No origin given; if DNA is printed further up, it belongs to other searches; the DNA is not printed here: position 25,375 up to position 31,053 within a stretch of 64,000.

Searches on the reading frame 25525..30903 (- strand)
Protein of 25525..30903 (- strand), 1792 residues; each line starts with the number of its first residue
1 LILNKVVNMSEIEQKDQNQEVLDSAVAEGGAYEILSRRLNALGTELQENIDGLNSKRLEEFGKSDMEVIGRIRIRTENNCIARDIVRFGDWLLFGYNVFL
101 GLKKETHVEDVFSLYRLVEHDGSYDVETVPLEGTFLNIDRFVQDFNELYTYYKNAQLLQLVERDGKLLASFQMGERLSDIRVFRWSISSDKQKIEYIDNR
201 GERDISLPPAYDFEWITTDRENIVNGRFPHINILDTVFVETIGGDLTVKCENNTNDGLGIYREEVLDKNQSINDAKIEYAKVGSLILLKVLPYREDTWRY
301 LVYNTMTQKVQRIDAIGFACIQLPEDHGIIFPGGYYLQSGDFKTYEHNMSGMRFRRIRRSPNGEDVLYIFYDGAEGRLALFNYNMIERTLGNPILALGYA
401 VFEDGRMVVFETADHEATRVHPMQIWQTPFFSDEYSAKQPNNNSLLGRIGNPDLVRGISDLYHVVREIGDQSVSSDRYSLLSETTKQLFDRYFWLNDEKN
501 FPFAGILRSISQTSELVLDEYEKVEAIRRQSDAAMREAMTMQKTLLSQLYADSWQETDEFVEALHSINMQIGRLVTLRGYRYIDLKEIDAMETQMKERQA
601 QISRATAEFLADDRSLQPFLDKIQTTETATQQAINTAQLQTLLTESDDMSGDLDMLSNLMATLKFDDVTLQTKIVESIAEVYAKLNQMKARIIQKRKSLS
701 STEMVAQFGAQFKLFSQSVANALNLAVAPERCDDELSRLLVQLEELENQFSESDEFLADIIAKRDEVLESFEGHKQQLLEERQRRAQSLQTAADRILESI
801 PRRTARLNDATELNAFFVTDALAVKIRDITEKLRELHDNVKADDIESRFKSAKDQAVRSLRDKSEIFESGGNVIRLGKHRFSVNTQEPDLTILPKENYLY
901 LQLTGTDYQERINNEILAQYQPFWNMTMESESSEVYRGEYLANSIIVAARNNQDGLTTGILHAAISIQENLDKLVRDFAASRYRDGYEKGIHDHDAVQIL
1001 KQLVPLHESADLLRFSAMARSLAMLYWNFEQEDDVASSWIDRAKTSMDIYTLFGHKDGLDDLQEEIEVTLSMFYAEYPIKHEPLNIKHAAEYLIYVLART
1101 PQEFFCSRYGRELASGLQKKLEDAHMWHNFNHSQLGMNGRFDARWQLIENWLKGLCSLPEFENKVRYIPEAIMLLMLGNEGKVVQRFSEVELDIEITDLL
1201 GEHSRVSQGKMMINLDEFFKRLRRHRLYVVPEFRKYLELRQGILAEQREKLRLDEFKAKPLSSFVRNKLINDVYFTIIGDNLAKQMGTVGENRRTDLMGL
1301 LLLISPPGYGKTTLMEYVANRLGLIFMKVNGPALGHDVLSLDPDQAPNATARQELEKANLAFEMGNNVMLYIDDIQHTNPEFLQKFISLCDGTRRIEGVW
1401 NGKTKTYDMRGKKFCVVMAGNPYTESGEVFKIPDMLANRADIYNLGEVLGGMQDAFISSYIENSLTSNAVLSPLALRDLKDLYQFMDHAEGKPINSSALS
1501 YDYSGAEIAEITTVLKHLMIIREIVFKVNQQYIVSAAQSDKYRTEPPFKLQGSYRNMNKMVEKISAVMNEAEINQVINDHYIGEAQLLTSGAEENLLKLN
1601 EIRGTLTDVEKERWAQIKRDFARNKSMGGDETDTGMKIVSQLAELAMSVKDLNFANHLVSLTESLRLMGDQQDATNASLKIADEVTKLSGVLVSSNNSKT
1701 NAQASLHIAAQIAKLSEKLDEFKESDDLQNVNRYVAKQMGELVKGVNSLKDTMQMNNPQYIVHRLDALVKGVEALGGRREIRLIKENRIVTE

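Call 4: search_protein_families(library=pfam, proteins=[window:25525-30903:-], max_evalue=0.1)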
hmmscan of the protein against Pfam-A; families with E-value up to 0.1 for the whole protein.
window:25525-30903:- (1792 aa): 10 families
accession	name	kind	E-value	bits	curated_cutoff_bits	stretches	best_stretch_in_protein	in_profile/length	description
PF12458.13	DUF3686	-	1.5e-198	660.3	25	1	45-493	1-448/448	ATPase involved in DNA repair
PF25472.1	DUF7902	-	3.8e-20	72.3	26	1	615-698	2-85/85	Domain of unknown function (DUF7902)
PF00004.35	AAA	-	8.9e-07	29.9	21.2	1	1301-1385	1-87/131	ATPase family associated with various cellular activities (AAA)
PF07728.20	AAA_5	-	1.6e-06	28.6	22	1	1301-1428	2-127/139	AAA domain (dynein-related subfamily)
PF13401.12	AAA_22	-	0.00056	20.7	27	1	1299-1391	6-109/130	AAA domain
PF05496.18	RuvB_N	-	0.00061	20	27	1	1292-1336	27-71/159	Holliday junction DNA helicase RuvB P-loop domain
PF08295.17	Sin3_corepress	-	0.018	15.5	25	1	1550-1614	3-68/98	Sin3 family co-repressor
PF24729.2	Acb2_Tad1_hairpin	-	0.019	15.6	27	0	1086-1129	16-53/58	Acb2/Tad1, hairpin domain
PF11598.13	COMP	-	0.064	14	23.9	0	1731-1754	2-25/45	Cartilage oligomeric matrix protein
PF03215.21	Rad17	-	0.064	13.6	23.8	0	1293-1327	43-74/186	Rad17 P-loop domain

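Call 5: search_protein_families(library=ncbifam, proteins=[window:25525-30903:-], max_evalue=0.01)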
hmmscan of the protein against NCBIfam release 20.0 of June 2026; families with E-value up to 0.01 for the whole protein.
window:25525-30903:- (1792 aa): 3 families
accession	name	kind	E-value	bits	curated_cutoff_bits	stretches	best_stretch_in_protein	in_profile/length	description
NF000868.0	PRK00080.1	equivalog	0.0002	20.4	282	1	1292-1336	45-89/330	Holliday junction branch migration DNA helicase RuvB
TIGR00635.1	ruvB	equivalog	0.0034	16.5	299.05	1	1293-1335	25-67/305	Holliday junction branch migration DNA helicase RuvB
TIGR01243.1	CDC48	subfamily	0.0088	14.4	802.65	0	1301-1334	215-248/733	CDC48 family AAA ATPase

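Call 69: search_protein_families(library=padloc, proteins=[window:25525-30903:-], max_evalue=0.01)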
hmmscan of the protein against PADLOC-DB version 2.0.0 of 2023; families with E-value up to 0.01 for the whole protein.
window:25525-30903:- (1792 aa): 1 family
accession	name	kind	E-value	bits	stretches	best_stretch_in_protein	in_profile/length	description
PDLC04232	IetA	-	0.0073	13.7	1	1301-1329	119-147/330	-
